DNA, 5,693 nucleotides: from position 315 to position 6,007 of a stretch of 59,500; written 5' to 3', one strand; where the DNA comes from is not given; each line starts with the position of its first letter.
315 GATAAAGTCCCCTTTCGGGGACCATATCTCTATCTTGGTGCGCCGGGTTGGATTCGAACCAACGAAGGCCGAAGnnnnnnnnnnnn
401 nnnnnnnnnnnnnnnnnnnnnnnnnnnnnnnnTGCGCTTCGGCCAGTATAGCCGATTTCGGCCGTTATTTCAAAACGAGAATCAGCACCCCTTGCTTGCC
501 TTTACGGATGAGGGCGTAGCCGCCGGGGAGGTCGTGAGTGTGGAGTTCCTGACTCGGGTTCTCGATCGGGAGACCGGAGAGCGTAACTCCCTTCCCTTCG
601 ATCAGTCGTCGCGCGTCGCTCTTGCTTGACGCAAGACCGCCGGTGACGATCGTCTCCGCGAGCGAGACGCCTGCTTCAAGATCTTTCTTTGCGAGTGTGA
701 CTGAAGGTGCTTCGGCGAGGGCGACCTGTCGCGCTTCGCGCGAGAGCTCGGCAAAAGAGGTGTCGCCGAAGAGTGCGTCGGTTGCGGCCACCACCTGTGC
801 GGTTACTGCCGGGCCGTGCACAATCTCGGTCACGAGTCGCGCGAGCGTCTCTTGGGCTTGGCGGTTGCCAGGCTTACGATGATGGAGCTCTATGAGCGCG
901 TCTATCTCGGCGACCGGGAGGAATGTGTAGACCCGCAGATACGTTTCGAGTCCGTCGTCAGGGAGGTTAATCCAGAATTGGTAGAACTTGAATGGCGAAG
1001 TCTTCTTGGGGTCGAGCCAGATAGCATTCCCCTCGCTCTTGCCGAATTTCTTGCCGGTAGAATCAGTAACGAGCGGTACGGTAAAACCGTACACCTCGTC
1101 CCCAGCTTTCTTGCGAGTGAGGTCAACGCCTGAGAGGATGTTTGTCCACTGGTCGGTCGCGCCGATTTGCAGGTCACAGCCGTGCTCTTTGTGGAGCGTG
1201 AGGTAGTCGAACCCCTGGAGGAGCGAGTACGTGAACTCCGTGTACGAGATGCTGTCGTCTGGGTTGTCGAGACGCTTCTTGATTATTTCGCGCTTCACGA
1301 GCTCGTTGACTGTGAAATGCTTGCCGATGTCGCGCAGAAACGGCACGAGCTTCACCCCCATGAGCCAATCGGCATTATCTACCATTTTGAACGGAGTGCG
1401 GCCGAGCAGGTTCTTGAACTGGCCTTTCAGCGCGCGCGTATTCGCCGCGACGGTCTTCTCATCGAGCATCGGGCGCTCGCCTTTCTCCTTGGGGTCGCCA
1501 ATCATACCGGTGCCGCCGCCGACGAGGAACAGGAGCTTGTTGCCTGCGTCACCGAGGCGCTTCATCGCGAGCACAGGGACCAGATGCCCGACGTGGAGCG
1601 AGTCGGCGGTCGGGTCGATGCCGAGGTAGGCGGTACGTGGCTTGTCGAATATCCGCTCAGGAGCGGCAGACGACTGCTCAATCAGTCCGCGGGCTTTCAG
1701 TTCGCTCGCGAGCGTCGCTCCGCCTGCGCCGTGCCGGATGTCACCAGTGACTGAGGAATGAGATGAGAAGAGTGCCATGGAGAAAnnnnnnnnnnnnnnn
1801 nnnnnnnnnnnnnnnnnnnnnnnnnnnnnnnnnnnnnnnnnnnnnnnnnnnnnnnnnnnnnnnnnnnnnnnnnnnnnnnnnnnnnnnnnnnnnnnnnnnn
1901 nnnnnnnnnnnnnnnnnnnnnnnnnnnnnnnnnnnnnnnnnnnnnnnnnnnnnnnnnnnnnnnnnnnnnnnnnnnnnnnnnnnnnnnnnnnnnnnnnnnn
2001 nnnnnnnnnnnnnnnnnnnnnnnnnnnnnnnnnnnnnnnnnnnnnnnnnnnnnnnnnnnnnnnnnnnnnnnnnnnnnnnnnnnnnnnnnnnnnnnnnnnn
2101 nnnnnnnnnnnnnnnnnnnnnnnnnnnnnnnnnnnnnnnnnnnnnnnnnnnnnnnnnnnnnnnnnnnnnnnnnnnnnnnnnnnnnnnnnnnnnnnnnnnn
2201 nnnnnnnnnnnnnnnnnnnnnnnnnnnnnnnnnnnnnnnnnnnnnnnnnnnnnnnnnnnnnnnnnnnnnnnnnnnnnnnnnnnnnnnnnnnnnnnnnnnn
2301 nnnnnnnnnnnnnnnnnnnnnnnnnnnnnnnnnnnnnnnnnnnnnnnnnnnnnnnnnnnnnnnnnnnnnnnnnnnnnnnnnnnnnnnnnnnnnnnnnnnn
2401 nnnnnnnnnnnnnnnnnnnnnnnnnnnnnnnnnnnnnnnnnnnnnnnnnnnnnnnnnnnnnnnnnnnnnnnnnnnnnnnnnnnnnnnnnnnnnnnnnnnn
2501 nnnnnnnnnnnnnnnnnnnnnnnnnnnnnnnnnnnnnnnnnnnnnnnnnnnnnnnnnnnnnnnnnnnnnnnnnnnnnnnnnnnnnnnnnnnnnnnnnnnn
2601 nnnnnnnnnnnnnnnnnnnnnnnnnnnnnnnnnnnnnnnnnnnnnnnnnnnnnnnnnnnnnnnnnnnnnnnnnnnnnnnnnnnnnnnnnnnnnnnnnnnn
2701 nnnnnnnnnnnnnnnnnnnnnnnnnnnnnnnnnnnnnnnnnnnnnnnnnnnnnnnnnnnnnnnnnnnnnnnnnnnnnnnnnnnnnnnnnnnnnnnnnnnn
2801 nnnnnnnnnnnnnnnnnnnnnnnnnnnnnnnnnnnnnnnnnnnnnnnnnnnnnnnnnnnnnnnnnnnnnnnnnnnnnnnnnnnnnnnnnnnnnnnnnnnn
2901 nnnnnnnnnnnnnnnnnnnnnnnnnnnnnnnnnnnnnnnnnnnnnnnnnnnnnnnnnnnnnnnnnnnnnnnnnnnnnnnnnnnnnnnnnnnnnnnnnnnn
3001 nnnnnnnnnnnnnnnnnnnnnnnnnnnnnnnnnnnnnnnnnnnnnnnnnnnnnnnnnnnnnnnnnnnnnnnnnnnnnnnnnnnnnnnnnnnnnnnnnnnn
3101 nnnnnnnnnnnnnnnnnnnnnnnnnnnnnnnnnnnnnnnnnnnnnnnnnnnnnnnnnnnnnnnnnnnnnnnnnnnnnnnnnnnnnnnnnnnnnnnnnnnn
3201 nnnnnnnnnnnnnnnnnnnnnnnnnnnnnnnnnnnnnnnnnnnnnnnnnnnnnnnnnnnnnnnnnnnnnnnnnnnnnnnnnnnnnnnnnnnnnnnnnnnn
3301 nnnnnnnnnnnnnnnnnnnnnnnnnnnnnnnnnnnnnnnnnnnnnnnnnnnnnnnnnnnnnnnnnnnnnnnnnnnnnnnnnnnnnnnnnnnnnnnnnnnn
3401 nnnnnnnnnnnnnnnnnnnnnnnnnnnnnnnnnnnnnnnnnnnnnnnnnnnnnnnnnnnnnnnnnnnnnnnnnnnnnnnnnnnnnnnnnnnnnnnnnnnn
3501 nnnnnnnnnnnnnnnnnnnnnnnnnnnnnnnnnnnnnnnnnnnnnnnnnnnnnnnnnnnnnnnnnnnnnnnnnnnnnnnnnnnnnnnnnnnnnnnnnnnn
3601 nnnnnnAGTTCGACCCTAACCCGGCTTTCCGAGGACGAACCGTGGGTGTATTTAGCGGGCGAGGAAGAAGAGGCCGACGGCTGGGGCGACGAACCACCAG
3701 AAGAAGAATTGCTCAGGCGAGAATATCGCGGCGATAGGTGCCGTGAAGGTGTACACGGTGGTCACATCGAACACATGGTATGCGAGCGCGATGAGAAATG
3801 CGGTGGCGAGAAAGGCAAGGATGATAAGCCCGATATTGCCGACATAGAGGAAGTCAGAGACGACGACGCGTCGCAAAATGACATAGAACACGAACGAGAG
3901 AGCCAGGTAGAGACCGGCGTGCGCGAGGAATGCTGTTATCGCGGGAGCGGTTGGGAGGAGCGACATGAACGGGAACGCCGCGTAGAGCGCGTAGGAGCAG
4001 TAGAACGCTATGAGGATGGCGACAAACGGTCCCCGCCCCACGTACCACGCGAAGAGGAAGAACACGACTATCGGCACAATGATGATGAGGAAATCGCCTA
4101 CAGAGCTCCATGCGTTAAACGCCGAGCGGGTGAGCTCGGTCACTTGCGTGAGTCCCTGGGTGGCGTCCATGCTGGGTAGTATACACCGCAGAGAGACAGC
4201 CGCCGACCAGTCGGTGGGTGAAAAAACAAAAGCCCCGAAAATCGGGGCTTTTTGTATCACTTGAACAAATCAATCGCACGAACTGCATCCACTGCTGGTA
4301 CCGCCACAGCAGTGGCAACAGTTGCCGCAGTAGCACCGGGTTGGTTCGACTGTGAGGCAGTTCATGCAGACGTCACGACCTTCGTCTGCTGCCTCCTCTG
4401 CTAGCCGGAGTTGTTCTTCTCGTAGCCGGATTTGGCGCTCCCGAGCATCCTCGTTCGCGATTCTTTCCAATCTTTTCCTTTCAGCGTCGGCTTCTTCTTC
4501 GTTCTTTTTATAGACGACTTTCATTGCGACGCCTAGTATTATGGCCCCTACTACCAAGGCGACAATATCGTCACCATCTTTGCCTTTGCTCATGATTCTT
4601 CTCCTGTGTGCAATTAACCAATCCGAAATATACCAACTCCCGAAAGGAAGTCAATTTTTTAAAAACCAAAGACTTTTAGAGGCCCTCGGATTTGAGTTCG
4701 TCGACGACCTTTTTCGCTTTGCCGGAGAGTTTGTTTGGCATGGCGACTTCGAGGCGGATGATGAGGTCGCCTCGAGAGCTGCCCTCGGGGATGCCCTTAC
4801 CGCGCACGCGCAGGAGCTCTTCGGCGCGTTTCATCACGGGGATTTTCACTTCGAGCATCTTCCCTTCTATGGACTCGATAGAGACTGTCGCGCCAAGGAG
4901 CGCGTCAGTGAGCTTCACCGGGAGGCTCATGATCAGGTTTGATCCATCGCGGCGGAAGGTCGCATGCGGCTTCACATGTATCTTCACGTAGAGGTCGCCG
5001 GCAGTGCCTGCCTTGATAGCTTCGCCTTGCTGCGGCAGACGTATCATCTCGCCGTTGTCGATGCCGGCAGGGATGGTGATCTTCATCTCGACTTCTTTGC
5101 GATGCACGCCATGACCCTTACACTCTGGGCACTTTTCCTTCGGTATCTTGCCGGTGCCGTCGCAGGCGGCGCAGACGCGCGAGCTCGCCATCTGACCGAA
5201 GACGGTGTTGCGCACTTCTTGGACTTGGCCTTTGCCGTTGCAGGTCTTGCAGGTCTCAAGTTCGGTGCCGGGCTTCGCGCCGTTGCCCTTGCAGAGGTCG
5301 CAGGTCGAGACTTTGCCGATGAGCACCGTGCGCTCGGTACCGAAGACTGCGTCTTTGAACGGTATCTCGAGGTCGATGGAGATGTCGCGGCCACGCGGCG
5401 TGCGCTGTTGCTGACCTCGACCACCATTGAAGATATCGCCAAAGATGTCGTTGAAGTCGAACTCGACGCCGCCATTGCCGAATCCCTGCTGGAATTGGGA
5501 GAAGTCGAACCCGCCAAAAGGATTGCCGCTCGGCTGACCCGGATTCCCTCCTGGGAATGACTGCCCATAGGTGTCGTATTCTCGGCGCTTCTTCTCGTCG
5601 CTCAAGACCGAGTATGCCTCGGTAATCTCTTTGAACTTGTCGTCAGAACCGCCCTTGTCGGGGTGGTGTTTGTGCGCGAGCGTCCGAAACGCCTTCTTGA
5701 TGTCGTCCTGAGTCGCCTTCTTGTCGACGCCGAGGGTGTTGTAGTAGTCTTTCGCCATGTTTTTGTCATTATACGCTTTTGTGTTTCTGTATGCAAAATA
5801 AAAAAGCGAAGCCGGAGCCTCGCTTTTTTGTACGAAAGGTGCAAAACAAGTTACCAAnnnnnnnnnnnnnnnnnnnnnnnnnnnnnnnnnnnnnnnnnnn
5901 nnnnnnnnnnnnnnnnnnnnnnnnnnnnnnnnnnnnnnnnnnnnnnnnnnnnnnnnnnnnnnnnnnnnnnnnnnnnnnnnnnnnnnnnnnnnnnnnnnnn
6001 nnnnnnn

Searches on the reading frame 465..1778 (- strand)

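Call 65: search_protein_families(library=pfam, proteins=[window:465-1778:-], max_evalue=0.00001)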
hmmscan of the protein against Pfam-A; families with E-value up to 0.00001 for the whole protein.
window:465-1778:- (437 aa): 2 families
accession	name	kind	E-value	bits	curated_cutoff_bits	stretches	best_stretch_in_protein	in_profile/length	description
PF00579.31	tRNA-synt_1b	-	2.8e-73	247.3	21.1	1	47-337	5-291/292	tRNA synthetases class I (W and Y)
PF22421.1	SYY_C-terminal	-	3.5e-07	30.5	27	1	355-429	7-78/83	Tyrosine--tRNA ligase SYY-like C-terminal domain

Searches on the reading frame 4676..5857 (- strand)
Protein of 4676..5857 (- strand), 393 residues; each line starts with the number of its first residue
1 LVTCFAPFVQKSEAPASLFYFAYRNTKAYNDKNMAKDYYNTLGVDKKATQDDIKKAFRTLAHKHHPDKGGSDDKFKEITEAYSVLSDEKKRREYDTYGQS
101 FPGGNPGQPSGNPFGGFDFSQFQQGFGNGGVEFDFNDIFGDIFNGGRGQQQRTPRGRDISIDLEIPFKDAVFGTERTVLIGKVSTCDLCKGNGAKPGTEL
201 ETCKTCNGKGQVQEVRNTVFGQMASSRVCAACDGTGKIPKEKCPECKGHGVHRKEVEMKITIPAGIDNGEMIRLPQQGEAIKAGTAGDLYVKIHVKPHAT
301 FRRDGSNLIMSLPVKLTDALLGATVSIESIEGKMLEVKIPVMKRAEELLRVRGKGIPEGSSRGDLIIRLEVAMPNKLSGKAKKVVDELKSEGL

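Call 65: search_protein_families(library=pfam, proteins=[window:4676-5857:-], max_evalue=0.00001)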
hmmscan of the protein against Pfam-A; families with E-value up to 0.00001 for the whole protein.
window:4676-5857:- (393 aa): 3 families
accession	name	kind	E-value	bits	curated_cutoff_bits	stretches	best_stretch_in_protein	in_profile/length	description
PF01556.23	DnaJ_C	-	7.8e-40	136.8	26.6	1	159-374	1-152/152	DnaJ C terminal domain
PF00226.36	DnaJ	-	4.7e-23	81.5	27.8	1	37-95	1-63/63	DnaJ domain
PF00684.25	DnaJ_CXXCXGXG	-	1.1e-16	61.3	32.7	1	186-250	1-65/65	DnaJ central domain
